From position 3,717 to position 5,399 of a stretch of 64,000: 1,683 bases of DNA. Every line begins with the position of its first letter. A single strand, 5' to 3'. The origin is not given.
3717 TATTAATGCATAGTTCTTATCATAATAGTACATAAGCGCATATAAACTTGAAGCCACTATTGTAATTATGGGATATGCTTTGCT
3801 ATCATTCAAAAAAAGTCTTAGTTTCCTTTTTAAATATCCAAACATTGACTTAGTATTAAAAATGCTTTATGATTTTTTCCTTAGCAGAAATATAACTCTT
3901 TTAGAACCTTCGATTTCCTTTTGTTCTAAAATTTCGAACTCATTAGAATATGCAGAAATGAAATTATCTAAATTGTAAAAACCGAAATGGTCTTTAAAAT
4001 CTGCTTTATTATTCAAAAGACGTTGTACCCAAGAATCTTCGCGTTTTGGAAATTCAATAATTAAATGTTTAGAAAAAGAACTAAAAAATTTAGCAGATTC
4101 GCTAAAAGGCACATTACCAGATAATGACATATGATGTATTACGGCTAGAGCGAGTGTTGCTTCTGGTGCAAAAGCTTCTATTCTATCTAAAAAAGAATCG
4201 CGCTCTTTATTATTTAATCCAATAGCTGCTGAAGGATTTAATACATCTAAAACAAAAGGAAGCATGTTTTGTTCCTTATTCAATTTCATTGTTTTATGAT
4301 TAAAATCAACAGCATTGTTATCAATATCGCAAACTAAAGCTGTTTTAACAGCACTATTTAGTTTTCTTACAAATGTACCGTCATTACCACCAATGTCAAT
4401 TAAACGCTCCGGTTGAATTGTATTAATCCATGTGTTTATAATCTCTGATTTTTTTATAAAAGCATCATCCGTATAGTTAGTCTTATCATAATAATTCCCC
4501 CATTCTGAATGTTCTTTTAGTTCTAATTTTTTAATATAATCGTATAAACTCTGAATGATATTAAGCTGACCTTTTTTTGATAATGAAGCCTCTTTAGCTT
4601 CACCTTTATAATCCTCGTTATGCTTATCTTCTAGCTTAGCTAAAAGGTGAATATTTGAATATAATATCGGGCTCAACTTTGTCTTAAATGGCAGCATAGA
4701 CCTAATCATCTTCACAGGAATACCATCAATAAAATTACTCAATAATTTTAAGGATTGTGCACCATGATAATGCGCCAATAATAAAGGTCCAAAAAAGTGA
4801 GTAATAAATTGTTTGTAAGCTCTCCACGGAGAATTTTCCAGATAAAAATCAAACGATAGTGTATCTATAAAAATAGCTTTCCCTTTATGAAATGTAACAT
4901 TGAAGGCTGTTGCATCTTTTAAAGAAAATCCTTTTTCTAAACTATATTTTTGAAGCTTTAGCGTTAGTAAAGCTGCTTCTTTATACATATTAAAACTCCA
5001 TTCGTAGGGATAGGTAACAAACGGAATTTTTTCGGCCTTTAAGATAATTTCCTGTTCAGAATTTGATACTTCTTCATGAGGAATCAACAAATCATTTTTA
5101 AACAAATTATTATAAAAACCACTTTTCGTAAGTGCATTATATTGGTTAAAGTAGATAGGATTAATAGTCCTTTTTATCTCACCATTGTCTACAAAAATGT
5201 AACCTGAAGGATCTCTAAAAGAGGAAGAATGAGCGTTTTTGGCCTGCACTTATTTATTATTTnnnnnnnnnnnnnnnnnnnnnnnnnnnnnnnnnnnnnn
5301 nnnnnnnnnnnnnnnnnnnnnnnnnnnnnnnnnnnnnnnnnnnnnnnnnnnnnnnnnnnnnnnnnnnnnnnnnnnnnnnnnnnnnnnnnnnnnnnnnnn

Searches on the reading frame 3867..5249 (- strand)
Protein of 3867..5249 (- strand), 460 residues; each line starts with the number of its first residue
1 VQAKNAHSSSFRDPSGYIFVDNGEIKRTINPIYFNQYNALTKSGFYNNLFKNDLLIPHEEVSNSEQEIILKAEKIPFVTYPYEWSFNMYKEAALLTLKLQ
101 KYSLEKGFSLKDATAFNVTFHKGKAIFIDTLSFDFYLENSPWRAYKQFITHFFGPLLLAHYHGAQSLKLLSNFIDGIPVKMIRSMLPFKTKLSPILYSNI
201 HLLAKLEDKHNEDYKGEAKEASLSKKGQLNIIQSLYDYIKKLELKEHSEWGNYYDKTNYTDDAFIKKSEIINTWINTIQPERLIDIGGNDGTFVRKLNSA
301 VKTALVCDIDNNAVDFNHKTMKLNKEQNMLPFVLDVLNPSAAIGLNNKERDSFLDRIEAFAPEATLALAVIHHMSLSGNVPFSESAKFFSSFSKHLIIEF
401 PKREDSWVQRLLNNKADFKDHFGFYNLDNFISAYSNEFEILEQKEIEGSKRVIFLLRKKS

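Call 17: search_protein_families(library=pfam, proteins=[window:3867-5249:-])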
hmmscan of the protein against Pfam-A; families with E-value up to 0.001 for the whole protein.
window:3867-5249:- (460 aa): 1 family
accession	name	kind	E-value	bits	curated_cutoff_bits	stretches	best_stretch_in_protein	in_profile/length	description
PF01564.23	Spermine_synth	-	0.00049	20.1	22.9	1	278-323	16-64/186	Spermine/spermidine synthase domain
